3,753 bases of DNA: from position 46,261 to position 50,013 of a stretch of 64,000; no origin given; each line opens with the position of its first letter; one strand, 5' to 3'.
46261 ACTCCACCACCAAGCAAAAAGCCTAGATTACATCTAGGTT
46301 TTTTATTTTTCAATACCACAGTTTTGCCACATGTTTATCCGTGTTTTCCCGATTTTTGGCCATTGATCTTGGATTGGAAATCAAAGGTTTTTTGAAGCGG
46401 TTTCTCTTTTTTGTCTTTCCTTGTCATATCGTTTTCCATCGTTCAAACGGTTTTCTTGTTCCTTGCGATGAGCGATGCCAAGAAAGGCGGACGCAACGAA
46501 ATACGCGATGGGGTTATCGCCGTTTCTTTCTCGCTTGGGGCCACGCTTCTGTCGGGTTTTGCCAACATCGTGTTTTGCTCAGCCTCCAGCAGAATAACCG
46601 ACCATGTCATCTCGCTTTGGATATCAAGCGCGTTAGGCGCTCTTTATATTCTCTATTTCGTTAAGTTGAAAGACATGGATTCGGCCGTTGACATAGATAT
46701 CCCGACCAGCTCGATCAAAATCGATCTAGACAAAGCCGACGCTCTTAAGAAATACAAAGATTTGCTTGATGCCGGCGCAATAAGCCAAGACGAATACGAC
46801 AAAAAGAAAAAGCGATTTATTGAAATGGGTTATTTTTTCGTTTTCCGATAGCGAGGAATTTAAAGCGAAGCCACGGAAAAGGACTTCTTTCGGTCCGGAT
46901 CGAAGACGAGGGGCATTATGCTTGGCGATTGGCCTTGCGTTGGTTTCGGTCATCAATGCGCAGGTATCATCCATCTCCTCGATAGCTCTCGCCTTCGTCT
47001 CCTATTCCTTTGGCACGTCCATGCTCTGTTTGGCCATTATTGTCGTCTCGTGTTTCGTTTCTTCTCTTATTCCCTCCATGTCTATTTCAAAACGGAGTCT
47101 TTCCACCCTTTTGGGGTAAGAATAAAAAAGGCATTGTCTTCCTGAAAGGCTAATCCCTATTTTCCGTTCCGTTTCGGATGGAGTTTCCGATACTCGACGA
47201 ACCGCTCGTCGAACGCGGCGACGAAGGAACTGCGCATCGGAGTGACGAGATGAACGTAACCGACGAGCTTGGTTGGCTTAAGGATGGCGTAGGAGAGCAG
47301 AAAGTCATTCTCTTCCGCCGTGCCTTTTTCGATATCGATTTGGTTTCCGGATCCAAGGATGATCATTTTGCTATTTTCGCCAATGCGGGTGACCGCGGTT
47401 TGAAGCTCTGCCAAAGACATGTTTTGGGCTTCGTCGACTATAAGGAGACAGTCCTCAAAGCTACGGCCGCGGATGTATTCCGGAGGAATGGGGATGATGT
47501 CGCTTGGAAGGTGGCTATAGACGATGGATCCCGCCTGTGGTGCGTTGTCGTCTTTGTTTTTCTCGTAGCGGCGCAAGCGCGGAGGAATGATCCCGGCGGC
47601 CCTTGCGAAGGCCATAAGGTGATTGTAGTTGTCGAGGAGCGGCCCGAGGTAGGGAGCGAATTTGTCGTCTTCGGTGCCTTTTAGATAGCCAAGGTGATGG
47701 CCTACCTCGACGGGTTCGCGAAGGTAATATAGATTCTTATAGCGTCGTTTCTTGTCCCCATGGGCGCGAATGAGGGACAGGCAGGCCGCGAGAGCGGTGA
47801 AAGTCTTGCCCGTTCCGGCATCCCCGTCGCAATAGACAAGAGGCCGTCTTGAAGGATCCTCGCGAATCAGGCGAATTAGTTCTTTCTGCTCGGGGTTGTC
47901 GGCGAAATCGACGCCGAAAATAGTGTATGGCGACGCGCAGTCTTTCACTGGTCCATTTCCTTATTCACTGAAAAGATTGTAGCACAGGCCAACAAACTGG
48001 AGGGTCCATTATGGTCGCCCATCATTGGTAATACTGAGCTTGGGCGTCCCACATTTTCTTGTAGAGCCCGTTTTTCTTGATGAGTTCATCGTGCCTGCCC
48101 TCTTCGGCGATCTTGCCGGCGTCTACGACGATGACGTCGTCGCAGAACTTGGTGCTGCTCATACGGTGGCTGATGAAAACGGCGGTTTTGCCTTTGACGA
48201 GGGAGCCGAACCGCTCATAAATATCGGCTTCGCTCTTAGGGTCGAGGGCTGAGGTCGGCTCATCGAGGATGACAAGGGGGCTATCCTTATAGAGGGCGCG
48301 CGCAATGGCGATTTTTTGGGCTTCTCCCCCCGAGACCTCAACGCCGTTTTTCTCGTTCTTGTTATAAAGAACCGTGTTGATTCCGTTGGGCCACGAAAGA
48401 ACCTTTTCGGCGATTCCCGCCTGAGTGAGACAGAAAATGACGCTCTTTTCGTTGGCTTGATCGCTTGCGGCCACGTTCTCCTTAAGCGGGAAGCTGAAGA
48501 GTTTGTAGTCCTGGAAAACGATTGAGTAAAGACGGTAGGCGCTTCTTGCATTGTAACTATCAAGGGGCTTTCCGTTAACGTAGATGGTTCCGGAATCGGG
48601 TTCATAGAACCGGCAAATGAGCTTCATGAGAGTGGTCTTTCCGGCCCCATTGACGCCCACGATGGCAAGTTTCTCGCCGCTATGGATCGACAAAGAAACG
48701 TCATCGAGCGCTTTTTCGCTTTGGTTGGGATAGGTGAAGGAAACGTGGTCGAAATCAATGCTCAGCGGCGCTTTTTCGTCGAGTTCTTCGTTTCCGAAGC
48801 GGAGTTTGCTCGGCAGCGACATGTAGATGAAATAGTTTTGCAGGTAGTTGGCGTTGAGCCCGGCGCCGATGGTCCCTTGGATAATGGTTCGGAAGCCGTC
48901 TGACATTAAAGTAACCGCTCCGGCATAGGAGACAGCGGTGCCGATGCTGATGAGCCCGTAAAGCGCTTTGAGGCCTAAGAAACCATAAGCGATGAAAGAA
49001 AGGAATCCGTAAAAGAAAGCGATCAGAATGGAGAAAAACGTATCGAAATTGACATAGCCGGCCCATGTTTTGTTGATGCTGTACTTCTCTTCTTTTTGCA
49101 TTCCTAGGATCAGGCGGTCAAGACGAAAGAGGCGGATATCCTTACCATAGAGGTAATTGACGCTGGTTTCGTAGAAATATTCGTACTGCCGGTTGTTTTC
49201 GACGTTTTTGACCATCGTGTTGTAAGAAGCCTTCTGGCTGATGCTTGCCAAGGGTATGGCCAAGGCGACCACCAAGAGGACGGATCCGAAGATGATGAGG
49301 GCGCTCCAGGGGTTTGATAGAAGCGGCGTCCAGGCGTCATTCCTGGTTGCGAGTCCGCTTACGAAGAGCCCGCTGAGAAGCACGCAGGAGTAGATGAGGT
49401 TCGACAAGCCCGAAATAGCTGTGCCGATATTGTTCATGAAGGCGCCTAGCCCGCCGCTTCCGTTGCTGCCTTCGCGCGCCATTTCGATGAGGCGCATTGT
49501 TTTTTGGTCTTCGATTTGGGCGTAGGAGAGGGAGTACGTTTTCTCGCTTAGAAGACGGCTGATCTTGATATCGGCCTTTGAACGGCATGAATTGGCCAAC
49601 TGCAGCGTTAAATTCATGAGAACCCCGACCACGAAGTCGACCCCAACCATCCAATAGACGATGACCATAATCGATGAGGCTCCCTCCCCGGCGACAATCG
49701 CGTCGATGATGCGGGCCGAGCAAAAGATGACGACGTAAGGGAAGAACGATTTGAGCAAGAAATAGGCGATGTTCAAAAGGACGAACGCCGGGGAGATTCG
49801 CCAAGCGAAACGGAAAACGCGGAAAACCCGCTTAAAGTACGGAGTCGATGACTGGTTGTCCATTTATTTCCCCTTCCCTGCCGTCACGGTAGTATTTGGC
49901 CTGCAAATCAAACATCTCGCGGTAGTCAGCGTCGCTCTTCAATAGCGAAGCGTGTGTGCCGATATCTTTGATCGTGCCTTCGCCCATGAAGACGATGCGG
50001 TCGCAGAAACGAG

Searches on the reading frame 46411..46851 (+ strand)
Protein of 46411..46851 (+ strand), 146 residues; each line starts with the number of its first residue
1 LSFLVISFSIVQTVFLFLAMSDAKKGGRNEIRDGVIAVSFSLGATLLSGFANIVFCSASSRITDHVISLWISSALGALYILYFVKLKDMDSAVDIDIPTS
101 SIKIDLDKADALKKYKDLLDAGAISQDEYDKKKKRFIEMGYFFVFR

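Call 10: search_protein_families(library=ncbifam, max_evalue=0.001, proteins=[window:46411-46851:+])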
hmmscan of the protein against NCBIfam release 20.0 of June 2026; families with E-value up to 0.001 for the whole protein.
window:46411-46851:+ (146 aa): 0 families

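Call 33: search_protein_families(library=pfam, max_evalue=0.1, proteins=[window:46411-46851:+])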
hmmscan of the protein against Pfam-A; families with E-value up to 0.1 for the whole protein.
window:46411-46851:+ (146 aa): 4 families
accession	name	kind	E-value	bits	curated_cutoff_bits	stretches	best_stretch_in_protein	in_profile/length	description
PF09851.14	SHOCT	-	1.3e-08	34.7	27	1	110-135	1-26/28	Short C-terminal domain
PF25704.1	AcrF2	-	0.014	16.1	27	1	88-130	37-79/90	Anti-CRISPR protein AcrF2 protein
PF03994.20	DUF350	-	0.023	15.2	26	1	15-84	25-91/133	Domain of Unknown Function (DUF350)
PF20612.3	SHOCT_2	-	0.03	14.9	24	1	111-138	15-42/53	SHOCT domain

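Call 101: search_protein_families(library=padloc, max_evalue=0.01, proteins=[window:46411-46851:+])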
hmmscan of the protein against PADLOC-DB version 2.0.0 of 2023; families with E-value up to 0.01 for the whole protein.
window:46411-46851:+ (146 aa): 0 families

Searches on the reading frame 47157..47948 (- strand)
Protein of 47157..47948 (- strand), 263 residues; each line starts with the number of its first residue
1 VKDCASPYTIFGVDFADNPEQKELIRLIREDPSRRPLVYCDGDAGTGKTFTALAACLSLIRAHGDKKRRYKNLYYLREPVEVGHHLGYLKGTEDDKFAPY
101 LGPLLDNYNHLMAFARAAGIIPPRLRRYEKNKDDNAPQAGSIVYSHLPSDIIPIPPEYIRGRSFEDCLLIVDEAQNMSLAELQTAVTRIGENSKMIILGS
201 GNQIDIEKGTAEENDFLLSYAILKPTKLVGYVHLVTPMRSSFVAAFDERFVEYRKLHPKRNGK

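Call 10: search_protein_families(library=ncbifam, max_evalue=0.001, proteins=[window:47157-47948:-])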
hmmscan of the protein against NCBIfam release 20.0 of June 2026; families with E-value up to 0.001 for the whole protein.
window:47157-47948:- (263 aa): 2 families
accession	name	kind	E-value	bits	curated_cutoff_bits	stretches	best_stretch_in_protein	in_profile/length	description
NF007827.1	PRK10536.1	equivalog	8.4e-18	64.7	380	2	155-210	158-213/253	phosphate starvation-inducible protein PhoH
NF053827.1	RNA5-3helPhoH2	equivalog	2.9e-15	56.2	680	2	154-241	328-414/427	RNA 5'-3' helicase PhoH2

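Call 101: search_protein_families(library=padloc, max_evalue=0.01, proteins=[window:47157-47948:-])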
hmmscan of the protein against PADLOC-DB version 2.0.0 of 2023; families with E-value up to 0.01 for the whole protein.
window:47157-47948:- (263 aa): 4 families
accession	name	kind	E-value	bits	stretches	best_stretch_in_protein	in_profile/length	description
PDLC00914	TRIP13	-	0.0015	16.1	1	27-64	63-100/302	TRIP13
PDLC02350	AbiO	-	0.0051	13.6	0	168-198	260-290/468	AbiO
PDLC01734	typeIV_RecD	-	0.0065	12.7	0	161-206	680-723/763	RecD_0_IVD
PDLC01439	typeIV_DinG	-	0.0082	12.8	0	18-60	17-59/575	CAS-IV-A; associated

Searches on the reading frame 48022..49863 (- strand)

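Call 10: search_protein_families(library=ncbifam, max_evalue=0.001, proteins=[window:48022-49863:-])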
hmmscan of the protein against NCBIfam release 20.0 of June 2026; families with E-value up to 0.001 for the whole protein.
window:48022-49863:- (613 aa): 189 families (the best 25 are shown)
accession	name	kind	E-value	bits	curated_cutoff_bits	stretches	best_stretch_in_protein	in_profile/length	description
TIGR02203.1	MsbA_lipidA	equivalog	4.2e-69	233.5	602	1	277-608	245-569/572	lipid A export permease/ATP-binding protein MsbA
TIGR02204.1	MsbA_rel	hypoth_equivalog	2.4e-63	214.7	780.4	1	360-606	329-573/576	ABC transporter, permease/ATP-binding protein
TIGR01846.1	type_I_sec_HlyB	subfamily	6.2e-61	206.6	725.55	1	368-609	455-693/694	type I secretion system permease/ATPase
TIGR03375.1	type_I_sec_LssB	subfamily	7e-61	206.4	693.1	1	368-598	465-692/696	type I secretion system permease/ATPase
NF045513.1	HepA_fam_ABC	equivalog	4.2e-59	200.5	725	1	368-607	373-608/610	heterocyst formation ABC transporter subunit HepA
NF008381.0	PRK11176.1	equivalog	1.8e-58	198.4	867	1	356-608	330-579/582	lipid A ABC transporter ATP-binding protein/permease MsbA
NF008364.0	PRK11160.1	equivalog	2e-58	198.4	630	1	352-605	322-572/575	heme ABC transporter ATP-binding protein/permease CydC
NF010178.0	PRK13657.1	equivalog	4e-58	197.3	733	1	303-608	268-570/588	glucan ABC transporter ATP-binding protein/ permease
TIGR00958.1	3a01208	subfamily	7.3e-56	189.8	874.6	1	368-604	478-710/711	antigen peptide transporter 2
TIGR03797.1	NHLM_micro_ABC2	equivalog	5.9e-54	183.7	709.4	1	293-608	377-685/686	NHLP bacteriocin export ABC transporter permease/ATPase subunit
TIGR03796.1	NHLM_micro_ABC1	equivalog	6.1e-54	183.4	853.3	1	368-604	477-708/710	NHLP family bacteriocin export ABC transporter peptidase/permease/ATPase subunit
TIGR02857.1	CydD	equivalog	7e-53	180.4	435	1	357-580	310-529/529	thiol reductant ABC exporter subunit CydD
NF052233.1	CphA_assoc_ABC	equivalog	2.5e-50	171.6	880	1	368-610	508-745/766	cyanophycin metabolism-associated ABC transporter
TIGR01193.1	bacteriocin_ABC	subfamily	9.2e-50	169.9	523.85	1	305-605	409-706/708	peptide cleavage/export ABC transporter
TIGR01192.1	chvA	subfamily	2.5e-49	168.4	585.4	1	365-605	331-567/585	glucan export ABC transporter ATP-binding protein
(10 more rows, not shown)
